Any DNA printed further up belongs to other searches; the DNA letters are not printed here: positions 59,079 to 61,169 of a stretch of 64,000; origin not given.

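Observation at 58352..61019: HerA-like P-loop ATPase convergent with a kinase-fold protein beside cotE: an uncharacterised two-gene module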

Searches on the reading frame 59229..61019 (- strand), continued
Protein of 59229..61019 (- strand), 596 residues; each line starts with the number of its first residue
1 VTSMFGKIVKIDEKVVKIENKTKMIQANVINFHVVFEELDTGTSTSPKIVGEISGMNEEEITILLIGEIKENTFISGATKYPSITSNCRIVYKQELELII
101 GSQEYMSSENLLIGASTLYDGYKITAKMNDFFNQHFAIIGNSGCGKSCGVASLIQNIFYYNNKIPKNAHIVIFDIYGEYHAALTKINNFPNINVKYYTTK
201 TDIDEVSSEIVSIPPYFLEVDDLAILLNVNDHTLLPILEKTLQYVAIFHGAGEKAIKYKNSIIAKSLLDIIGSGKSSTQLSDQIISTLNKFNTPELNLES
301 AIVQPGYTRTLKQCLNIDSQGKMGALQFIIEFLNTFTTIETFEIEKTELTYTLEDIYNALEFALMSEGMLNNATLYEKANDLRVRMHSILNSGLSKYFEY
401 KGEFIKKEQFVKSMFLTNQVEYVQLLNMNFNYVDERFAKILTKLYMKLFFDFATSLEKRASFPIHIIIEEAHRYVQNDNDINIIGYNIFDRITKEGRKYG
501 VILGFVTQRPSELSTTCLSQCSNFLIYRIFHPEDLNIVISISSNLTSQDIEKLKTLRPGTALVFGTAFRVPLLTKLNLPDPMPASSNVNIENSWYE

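Call 62: find_encoding_contigs(protein=P0159, flank=5000, max_places=2)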
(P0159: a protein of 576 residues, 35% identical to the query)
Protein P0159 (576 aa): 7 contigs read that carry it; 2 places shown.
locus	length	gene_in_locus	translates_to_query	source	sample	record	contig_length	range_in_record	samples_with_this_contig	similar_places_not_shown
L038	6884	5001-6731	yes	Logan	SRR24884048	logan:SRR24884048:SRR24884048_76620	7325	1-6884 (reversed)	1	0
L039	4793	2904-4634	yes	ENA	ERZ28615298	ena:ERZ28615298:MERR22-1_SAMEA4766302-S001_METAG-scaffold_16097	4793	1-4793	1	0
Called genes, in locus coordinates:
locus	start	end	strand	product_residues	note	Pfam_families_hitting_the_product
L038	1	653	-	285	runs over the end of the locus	PF10672:Methyltrans_SAM, PF03602:Cons_hypoth95 (weak), PF05175:MTS (weak), PF09445:Methyltransf_15 (faint)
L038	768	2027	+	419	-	PF01595:CNNM, PF00571:CBS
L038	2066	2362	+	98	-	PF00581:Rhodanese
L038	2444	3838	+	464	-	-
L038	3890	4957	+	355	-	PF02646:RmuC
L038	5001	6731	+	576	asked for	PF01580:FtsK_SpoIIIE (faint), PF01935:DUF87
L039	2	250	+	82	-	?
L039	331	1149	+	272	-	-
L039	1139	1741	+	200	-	-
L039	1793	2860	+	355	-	PF02646:RmuC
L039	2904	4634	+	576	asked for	PF01580:FtsK_SpoIIIE (faint), PF01935:DUF87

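Call 63: predict_structure(alignment_id=A3)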
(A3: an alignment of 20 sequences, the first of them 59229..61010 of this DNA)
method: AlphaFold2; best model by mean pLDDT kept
length: 593 residues; sequences in the alignment: 20
mean_pLDDT: 68.6   pTM: 0.63
mean pLDDT of the five models: 68.6, 68.3, 66.9, 64.6, 63.9
residues with pLDDT >= 90: 45; 70-90: 298; 50-70: 113; < 50: 137
segments of 3 or more residues with pLDDT < 50: 39-41, 130-145, 455-458, 472-519, 530-593
pLDDT, mean of each block of 10 residues (from residue 1): 86 89 81 70 76 89 80 73 86 81 70 70 59 35 48 60 63 62 67 79 69 87 82 87 82 86 86 84 88 90 86 81 87 77 77 90 66 84 90 85 87 80 76 77 76 52 62 46 44 41 35 37 54 38 38 30 32 37 29 32
secondary structure, 60 per line:
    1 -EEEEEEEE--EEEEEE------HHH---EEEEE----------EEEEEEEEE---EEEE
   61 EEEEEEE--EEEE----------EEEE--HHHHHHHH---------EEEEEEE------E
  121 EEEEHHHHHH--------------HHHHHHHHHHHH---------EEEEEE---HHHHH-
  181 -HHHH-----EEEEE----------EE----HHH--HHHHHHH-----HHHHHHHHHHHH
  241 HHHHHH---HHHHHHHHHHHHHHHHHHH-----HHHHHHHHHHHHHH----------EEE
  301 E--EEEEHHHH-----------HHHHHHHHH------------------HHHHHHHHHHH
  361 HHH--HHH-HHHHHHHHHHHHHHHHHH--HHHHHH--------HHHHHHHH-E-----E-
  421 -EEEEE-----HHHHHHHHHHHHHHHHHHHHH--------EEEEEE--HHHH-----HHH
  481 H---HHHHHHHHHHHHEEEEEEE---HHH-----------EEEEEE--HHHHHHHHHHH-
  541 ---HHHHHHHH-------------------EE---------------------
elements in order: E2-9 E12-17 E30-34 E45-53 E57-67 E70-73 E84-87 H90-97 E107-113 E120-124 H125-130 H145-156 E166-171 H175-179 H182-185 E191-195 H217-223 H229-246 H250-268 H274-287 E298-301 E304-307 H308-311 H323-331 H350-363 H370-387 H390-395 H404-411 E422-426 H432-452 E461-466 H469-472 H478-481 H485-496 E497-503 E521-526 H529-539 H544-551

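Call 68: fold_search(model_id=the predicted structure, library=pdb)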
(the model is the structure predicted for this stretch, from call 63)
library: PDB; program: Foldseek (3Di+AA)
matches with E <= 10: 686; with E <= 0.001: 60
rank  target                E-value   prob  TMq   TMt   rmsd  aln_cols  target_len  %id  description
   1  8yhx_A                2.4e-16  1.00  0.63  0.66   8.9       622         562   21  Cryo-EM structure of the trimeric HerA (released 2024-11-06)
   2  8wod_O                2.0e-15  1.00  0.50  0.53  11.7       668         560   16  Cryo-EM structure of SIR2/HerA complex (released 2024-09-11)
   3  8j4u_P                5.4e-15  1.00  0.53  0.55   9.6       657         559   18  Structure of HerA-Sir2 complex from Escherichia coli Nezha system (released 2024-01-03)
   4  8wod_D                6.7e-15  1.00  0.48  0.56  10.7       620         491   18  Cryo-EM structure of SIR2/HerA complex (released 2024-09-11)
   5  8woc_D                8.8e-15  1.00  0.50  0.52  13.1       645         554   16  Cryo-EM structure of SIR2/HerA complex (released 2024-09-11)
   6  8wld_D                1.2e-14  1.00  0.50  0.46  13.2       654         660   16  Cryo-EM structure of SIR2/HerA antiphage complex (released 2024-09-11)
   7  8wof_D                1.5e-14  1.00  0.49  0.52  13.2       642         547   16  Cryo-EM structure of SIR2/HerA complex (released 2024-09-11)
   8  8wld_M                1.8e-14  1.00  0.53  0.48  11.4       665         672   17  Cryo-EM structure of SIR2/HerA antiphage complex (released 2024-09-11)
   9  8xav_A                3.7e-14  1.00  0.54  0.56   9.8       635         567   19  Cryo-EM structure of an anti-phage defense complex (released 2024-06-05)
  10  8wld_A                3.7e-14  1.00  0.50  0.59  10.2       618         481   16  Cryo-EM structure of SIR2/HerA antiphage complex (released 2024-09-11)
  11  8wld_L                3.7e-14  1.00  0.50  0.45  13.2       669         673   16  Cryo-EM structure of SIR2/HerA antiphage complex (released 2024-09-11)
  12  8wiv_D                6.0e-14  1.00  0.49  0.48  11.1       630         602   19  Cryo-EM structure of a bacterial protein (released 2024-09-11)
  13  8wiv_M                7.1e-14  1.00  0.48  0.45  13.2       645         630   19  Cryo-EM structure of a bacterial protein (released 2024-09-11)
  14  8wiv_O                8.4e-14  1.00  0.50  0.46  11.6       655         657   17  Cryo-EM structure of a bacterial protein (released 2024-09-11)
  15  8sub_P                8.9e-14  1.00  0.48  0.51   8.6       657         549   17  E. coli SIR2-HerA complex (dodecamer SIR2 pentamer HerA) (released 2023-12-27)
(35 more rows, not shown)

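Call 81: search_dna_similar(query=window:59229-61010:-, collection=plasmids, mode=protein, max_evalue=1e-20, max_rows=12)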
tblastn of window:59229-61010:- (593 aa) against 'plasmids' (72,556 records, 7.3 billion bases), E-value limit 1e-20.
Records with a match: 65; places in all: 66; records where one place covers at least 80% of the query: 61.
Best place of each record, by identity: <60% 65.
By first word of the organism name: Listeria 54; Lactobacillus 3; Enterococcus 2; Novosphingobium 1; Sinorhizobium 1; Niveispirillum 1; Haematobacter 1; Paracoccus 1; Arthrobacter 1.
By predicted mobility (MOB-suite, as given by PLSDB): mobilizable 39; conjugative 22; non-mobilizable 4.
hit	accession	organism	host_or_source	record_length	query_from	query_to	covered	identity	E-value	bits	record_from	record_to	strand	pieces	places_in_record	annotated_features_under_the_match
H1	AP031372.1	Enterococcus casseliflavus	-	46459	69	592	88%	32.5%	5e-73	262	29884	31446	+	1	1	hypothetical protein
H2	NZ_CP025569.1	Listeria monocytogenes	-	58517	69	592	88%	32.3%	2e-75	269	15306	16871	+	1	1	DUF87 domain-containing protein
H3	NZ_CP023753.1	Listeria monocytogenes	food product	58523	69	592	88%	32.3%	2e-75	269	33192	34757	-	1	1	DUF87 domain-containing protein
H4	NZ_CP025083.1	Listeria monocytogenes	meat processing facility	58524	69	592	88%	32.3%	2e-75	269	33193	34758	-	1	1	DUF87 domain-containing protein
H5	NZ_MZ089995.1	Listeria monocytogenes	-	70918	69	592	88%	32.3%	2e-75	269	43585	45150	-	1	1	DUF87 domain-containing protein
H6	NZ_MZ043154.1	Listeria monocytogenes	-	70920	69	592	88%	32.3%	2e-75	269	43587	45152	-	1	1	DUF87 domain-containing protein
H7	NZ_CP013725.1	Listeria monocytogenes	Homo sapiens,blood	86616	69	592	88%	32.3%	2e-75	269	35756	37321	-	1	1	DUF87 domain-containing protein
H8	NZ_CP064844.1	Listeria monocytogenes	Homo sapiens,human listeriosis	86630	69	592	88%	32.3%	2e-75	269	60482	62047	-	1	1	DUF87 domain-containing protein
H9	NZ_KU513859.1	Listeria monocytogenes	Homo sapiens,blood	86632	69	592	88%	32.3%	2e-75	269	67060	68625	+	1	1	DUF87 domain-containing protein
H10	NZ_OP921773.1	Listeria monocytogenes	-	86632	69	592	88%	32.3%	2e-75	269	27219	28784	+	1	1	DUF87 domain-containing protein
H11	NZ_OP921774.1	Listeria monocytogenes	-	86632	69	592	88%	32.3%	2e-75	269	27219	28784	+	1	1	DUF87 domain-containing protein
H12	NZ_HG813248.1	Listeria monocytogenes R479a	-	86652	69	592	88%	32.3%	2e-75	269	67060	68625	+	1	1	DUF87 domain-containing protein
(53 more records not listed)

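Call 82: get_annotated_region(hit=H2, flank=4000)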
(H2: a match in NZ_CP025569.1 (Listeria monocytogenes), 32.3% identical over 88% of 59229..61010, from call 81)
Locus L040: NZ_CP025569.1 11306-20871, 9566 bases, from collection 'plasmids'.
description: Listeria monocytogenes strain PIR00540 plasmid pPIR00540, complete sequence
organism: Listeria monocytogenes (NCBI taxid 1639)
taxonomy: Bacteria; Bacillota; Bacilli; Bacillales; Listeriaceae; Listeria; Listeria monocytogenes
host: -; source: -; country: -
typing (MOB-suite, as given by PLSDB): mobilizable; replicon rep_cluster_110; relaxase MOBP
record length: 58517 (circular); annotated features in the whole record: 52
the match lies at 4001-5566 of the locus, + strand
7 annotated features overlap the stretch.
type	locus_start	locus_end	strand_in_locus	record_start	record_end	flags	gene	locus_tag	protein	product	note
CDS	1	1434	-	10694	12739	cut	copB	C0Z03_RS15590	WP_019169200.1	copper-translocating P-type ATPase CopB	-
CDS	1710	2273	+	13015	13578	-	-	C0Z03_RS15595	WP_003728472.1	recombinase family protein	GO:0006310 - DNA recombination [Evidence IEA]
CDS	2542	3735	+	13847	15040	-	-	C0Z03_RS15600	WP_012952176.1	SIR2 family protein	-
CDS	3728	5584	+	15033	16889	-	-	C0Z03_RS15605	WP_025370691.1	DUF87 domain-containing protein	-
CDS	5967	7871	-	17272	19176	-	-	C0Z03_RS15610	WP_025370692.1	heavy metal translocating P-type ATPase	-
CDS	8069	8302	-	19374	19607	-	-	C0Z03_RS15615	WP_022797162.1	heavy-metal-associated domain-containing protein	-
CDS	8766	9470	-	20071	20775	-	-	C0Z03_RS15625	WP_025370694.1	Crp/Fnr family transcriptional regulator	GO:0006355 - regulation of DNA-templated transcription [Evidence IEA]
